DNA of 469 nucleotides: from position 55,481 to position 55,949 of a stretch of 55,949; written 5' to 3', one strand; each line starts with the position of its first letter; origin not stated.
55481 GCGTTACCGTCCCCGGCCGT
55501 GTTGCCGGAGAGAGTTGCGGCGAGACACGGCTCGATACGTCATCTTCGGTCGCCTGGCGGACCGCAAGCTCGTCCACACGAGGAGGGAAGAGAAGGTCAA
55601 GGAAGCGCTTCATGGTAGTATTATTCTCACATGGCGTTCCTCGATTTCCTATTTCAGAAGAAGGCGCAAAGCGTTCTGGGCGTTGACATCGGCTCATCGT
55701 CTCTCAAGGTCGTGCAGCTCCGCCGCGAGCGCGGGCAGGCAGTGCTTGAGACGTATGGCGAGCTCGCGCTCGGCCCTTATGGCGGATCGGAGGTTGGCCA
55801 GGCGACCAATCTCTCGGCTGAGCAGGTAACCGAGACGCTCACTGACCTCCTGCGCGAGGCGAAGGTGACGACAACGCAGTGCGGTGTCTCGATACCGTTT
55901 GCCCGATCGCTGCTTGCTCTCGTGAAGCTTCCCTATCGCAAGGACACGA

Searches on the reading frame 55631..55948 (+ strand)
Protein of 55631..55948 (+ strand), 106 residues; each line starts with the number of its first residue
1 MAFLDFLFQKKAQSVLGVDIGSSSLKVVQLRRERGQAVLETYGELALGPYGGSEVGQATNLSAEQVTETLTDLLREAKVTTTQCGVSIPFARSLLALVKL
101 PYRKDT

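Call 36: search_protein_families(library=pfam, proteins=[window:55631-55948:+], max_evalue=0.001)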
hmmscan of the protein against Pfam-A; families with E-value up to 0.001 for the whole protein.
window:55631-55948:+ (106 aa): 1 family
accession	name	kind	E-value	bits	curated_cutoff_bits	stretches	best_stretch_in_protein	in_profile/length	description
PF11104.14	PilM_2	-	1.5e-05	24.5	27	1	17-98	1-79/340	Type IV pilus assembly protein PilM;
